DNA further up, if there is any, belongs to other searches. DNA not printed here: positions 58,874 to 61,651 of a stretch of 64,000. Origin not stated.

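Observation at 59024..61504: Uncharacterised 826-aa protein combining a PD-(D/E)xK-like core with a C-terminal SEC-C motif: candidate novel defence effector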

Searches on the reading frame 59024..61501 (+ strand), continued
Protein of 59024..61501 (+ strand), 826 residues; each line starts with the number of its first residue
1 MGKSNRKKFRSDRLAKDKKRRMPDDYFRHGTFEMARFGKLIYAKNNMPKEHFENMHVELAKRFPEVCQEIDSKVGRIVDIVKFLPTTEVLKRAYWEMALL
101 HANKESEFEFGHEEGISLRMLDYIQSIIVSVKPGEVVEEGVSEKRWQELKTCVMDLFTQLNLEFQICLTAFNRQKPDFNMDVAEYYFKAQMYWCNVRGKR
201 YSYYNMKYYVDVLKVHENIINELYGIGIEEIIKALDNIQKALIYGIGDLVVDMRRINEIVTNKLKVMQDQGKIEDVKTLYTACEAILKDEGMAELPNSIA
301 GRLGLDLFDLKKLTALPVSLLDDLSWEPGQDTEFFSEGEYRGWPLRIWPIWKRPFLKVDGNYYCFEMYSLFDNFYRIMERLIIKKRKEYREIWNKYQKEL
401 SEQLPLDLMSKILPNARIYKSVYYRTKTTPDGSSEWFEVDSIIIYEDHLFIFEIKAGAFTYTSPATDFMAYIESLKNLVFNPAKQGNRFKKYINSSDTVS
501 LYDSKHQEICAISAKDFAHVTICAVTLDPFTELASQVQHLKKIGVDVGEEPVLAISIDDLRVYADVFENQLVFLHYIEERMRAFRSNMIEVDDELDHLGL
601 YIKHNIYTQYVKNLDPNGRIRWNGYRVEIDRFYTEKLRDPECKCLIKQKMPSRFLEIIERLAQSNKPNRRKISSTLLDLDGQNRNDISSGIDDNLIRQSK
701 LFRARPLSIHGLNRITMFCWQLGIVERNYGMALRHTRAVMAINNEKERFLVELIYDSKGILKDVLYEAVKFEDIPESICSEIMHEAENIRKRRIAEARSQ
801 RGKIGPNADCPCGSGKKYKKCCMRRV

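Call 47: search_protein_families(library=padloc, alignment_id=A2, max_evalue=0.00001)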
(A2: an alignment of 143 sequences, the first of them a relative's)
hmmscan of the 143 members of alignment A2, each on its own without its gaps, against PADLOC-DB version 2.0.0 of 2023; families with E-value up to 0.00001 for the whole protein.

A. member 1, L001:9102-9776:+ (225 aa): 0 families

B. families by the number of members that match (of 143 scanned): 155 families (the first 25 are shown)
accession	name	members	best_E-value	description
PDLC03597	REase_MTase_IIG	3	2e-35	Type IIG restriction enzyme-methyltransferase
PDLC04134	mad2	3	2.8e-16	mads_2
PDLC03047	REase_I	2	2.8e-180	Type I restriction enzyme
PDLC03049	REase_I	2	1e-141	Type I restriction enzyme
PDLC03610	REase_MTase_IIG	2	3.6e-90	Type IIG restriction enzyme-methyltransferase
PDLC03631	REase_MTase_IIG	2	1.5e-78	Type IIG restriction enzyme-methyltransferase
PDLC02630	DrmD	2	2.8e-48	DrmD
PDLC03042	REase_I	2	1.1e-37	Type I restriction enzyme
PDLC02707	PbeA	2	3.2e-26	PbeA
PDLC03659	mREase_IV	2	3.8e-25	Type IV methyl-directed restriction enzyme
PDLC00406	SduA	2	1.6e-22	DUF4263 domain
PDLC03658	mREase_IV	2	2.3e-21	Type IV methyl-directed restriction enzyme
PDLC02704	PbeA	2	6.8e-20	PbeA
PDLC02703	PbeA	2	4.8e-12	PbeA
PDLC03040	REase_I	2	5.2e-06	Type I restriction enzyme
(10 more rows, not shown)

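Call 48: find_encoding_contigs(protein=P0005, flank=10000, max_places=1)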
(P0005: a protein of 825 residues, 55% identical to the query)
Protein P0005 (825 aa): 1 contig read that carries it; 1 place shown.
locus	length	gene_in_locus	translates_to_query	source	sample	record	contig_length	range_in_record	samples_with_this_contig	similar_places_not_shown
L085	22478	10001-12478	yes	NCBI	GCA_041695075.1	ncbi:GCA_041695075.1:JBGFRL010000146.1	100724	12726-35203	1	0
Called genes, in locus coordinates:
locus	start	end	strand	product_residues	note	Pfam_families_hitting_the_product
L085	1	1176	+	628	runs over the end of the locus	PF00512:HisKA, PF02518:HATPase_c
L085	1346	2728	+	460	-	PF00072:Response_reg, PF00158:Sigma54_activat, PF14532:Sigma54_activ_2, PF07728:AAA_5 (weak), PF25601:AAA_lid_14, PF02954:HTH_8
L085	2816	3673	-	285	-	-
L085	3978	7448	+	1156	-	PF02811:PHP, PF07733:DNA_pol3_alpha, PF17657:DNA_pol3_finger, PF14579:HHH_6, PF01336:tRNA_anti-codon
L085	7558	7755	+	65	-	PF09957:VapB_antitoxin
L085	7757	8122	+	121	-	PF01850:PIN (weak)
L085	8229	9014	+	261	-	-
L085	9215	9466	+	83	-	PF01954:AF2212-like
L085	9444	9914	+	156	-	PF01850:PIN, PF13470:PIN_3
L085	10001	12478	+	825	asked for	PF02810:SEC-C (weak)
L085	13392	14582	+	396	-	PF00334:NDK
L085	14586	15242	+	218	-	PF00753:Lactamase_B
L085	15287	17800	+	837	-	PF00521:DNA_topoisoIV, PF03989:DNA_gyraseA_C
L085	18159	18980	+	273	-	PF00535:Glycos_transf_2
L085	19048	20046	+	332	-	PF04055:Radical_SAM, PF13186:SPASM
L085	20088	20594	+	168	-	PF16694:Cytochrome_P460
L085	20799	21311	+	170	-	PF02517:Rce1-like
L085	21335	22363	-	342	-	PF00817:IMS, PF21704:POLH-Rev1_HhH (faint), PF21999:IMS_HHH_1, PF11799:IMS_C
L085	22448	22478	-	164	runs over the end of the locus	-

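Call 49: find_encoding_contigs(protein=P0046, flank=10000, max_places=1)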
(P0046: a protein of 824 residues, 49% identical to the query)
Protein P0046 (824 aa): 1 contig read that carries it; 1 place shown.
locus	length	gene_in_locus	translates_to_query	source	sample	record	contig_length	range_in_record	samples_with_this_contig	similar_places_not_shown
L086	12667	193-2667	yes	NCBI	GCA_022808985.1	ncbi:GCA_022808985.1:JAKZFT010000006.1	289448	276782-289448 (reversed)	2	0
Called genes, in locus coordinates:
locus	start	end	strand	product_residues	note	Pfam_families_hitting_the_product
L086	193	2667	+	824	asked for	PF02810:SEC-C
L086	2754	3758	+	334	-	-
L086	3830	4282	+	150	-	-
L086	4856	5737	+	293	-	PF07751:Abi_2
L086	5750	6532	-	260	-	PF17194:AbiEi_3_N, PF11459:AbiEi_3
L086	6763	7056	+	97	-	PF13560:HTH_31, PF01381:HTH_3 (weak)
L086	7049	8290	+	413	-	PF13657:Couple_hipA (weak), PF07804:HipA_C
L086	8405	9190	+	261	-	-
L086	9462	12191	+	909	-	PF00665:rve (weak)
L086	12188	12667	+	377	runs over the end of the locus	PF05621:TniB, PF13401:AAA_22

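Call 50: find_encoding_contigs(protein=P0116, flank=10000, max_places=2)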
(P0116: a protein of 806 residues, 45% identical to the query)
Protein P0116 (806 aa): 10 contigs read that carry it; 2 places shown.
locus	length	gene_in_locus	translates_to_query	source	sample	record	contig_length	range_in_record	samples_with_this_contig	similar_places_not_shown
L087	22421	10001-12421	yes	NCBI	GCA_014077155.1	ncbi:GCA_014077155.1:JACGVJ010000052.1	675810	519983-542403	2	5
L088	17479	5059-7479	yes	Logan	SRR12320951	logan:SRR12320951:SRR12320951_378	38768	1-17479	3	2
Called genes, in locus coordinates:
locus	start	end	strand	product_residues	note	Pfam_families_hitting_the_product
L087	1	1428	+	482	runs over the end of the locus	PF00044:Gp_dh_N, PF02800:Gp_dh_C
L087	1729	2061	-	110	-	PF04358:DsrC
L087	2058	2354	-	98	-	PF04077:DsrH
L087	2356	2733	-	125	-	PF02635:DsrE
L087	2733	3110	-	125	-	PF02635:DsrE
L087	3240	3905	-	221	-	PF01027:Bax1-I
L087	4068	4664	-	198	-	PF03352:Adenine_glyco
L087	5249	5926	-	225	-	PF00702:Hydrolase, PF13419:HAD_2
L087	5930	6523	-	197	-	PF00440:TetR_N, PF16925:TetR_C_13 (weak)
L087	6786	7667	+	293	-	PF02798:GST_N (weak), PF13409:GST_N_2 (weak), PF00043:GST_C, PF13410:GST_C_2 (weak), PF21972:Arc1p_N_like (weak)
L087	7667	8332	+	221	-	PF01323:DSBA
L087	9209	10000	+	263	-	PF08378:NERD, PF01396:Zn_ribbon_Top1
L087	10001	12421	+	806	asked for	PF02810:SEC-C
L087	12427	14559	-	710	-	PF02810:SEC-C (faint)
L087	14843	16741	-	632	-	PF00270:DEAD, PF04851:ResIII, PF18766:SWI2_SNF2, PF00271:Helicase_C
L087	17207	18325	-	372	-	PF07995:GSDH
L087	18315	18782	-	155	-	-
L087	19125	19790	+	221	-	PF11249:DUF3047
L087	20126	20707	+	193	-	PF00484:Pro_CA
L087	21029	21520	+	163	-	PF06094:GGACT (weak), PF13772:AIG2_2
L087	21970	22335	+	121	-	-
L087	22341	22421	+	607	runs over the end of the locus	PF25225:DUF7843, PF13387:Lnb_N, PF25222:DUF7840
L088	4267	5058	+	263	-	PF08378:NERD, PF01396:Zn_ribbon_Top1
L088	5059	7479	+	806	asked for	PF02810:SEC-C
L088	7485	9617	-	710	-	PF02810:SEC-C (faint)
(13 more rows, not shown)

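Call 52: search_protein_representatives(alignment_id=A1)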
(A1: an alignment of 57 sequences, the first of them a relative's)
Query: 57 sequences, 822 profile positions. Proteins with E-value up to 0.001 (for the whole library): 19432; up to 1e-10: 2270; up to 1e-30: 878. The best 150 are listed.
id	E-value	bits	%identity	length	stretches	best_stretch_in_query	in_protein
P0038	0.0e+00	1313.4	-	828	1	1-820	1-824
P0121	0.0e+00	1138.8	-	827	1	5-820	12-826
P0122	0.0e+00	1130.9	-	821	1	7-820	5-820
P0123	0.0e+00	1066.3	-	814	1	3-820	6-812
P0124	0.0e+00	1064.1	-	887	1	6-820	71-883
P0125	0.0e+00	1061.8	-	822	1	1-820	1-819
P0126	0.0e+00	1060.0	-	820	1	6-819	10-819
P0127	0.0e+00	1046.0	-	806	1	8-820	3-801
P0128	0.0e+00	1045.1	-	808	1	9-820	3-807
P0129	0.0e+00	1019.4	-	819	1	6-819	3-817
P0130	8.0e-296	1000.2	-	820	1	1-820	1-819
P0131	4.1e-295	997.9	-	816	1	6-821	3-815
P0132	4.8e-295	997.6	-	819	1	1-820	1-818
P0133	3.2e-293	991.6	-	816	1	5-819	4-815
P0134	3.2e-290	981.7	-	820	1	6-821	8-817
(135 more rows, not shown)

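Call 54: find_encoding_contigs(protein=P0082, flank=10000, max_places=1)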
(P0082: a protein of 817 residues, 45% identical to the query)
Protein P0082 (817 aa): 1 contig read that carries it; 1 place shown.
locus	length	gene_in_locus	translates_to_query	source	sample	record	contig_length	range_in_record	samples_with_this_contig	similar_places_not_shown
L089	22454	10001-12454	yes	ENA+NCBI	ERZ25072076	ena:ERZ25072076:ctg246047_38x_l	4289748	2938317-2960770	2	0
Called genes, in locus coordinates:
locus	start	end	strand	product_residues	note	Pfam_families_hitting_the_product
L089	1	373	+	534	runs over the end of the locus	PF02775:TPP_enzyme_C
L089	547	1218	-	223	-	PF01694:Rhomboid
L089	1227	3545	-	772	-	PF01551:Peptidase_M23 (faint), PF27332:TP_0781 (faint)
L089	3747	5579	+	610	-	PF13623:SurA_N_2, PF13624:SurA_N_3, PF13145:Rotamase_2, PF13616:Rotamase_3, PF00639:Rotamase, PF13145:Rotamase_2 (weak)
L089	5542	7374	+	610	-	PF00795:CN_hydrolase, PF02540:NAD_synthase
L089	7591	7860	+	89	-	PF07505:DUF5131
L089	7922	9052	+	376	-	-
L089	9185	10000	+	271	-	PF07505:DUF5131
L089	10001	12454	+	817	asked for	PF02810:SEC-C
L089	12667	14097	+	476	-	PF18862:ApeA_NTD1, PF18739:HEPN_Apea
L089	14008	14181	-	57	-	-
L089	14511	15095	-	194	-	PF08937:ThsB_TIR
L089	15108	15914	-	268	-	PF18163:LD_cluster2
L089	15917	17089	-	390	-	PF13676:TIR_2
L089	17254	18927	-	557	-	PF01420:Methylase_S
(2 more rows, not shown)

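Call 55: find_encoding_contigs(protein=P0115, flank=10000, max_places=1)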
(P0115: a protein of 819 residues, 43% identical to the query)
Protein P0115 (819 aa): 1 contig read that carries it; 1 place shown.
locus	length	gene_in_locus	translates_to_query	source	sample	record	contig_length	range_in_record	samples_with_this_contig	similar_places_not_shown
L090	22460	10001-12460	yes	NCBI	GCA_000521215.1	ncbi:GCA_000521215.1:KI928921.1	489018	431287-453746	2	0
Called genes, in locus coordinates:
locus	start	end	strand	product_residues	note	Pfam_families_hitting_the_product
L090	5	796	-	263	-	PF00392:GntR, PF07729:FCD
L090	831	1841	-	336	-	PF00005:ABC_tran, PF08352:oligo_HPY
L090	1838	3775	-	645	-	PF00528:BPD_transp_1, PF00005:ABC_tran, PF13304:AAA_21 (weak), PF08352:oligo_HPY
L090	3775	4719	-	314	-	PF19300:BPD_transp_1_N, PF00528:BPD_transp_1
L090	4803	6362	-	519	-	PF00496:SBP_bac_5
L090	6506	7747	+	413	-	PF04389:Peptidase_M28, PF01546:Peptidase_M20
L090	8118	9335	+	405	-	PF13356:Arm-DNA-bind_3, PF14659:Phage_int_SAM_3, PF22022:Phage_int_M (weak), PF00589:Phage_integrase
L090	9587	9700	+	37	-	-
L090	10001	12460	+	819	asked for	PF02810:SEC-C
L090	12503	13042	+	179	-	-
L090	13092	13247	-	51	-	PF14355:Abi_C (weak)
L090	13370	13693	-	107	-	PF00665:rve, PF13683:rve_3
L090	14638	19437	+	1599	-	-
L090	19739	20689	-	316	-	PF07804:HipA_C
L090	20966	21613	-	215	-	PF13744:HTH_37 (weak), PF12844:HTH_19 (faint), PF13560:HTH_31, PF01381:HTH_3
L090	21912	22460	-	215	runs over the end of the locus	PF08385:DHC_N1 (weak)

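Call 56: find_encoding_contigs(protein=P0025, flank=10000, max_places=1)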
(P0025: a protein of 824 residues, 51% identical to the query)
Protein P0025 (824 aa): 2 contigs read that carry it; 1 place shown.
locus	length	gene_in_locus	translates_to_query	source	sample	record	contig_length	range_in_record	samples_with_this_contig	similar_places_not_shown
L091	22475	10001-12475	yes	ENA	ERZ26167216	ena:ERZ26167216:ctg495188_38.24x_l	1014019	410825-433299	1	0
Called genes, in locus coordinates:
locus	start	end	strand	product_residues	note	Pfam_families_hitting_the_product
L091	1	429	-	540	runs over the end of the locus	PF00593:TonB_dep_Rec_b-barrel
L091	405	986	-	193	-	PF07715:Plug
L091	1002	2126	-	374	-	-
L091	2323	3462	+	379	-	PF01212:Beta_elim_lyase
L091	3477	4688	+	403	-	PF25919:BSH_CusB (faint), PF25917:BSH_RND, PF25973:BSH_CzcB (weak), PF25944:Beta-barrel_RND, PF25954:Beta-barrel_RND_2, PF25967:RND-MFP_C (weak), PF25989:YknX_C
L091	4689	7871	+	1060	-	PF00873:ACR_tran, PF03176:MMPL (faint)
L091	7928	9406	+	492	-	PF02321:OEP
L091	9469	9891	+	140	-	-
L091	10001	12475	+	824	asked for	PF02810:SEC-C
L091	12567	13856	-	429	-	PF05977:MFS_3, PF07690:MFS_1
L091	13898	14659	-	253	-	PF00106:adh_short, PF08659:KR, PF13561:adh_short_C2, PF23441:SDR (weak)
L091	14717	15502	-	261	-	PF00378:ECH_1, PF16113:ECH_2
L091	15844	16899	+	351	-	PF00296:Bac_luciferase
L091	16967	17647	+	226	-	PF07110:EthD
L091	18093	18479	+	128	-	PF01946:Thi4 (faint), PF01266:DAO (weak), PF13450:NAD_binding_8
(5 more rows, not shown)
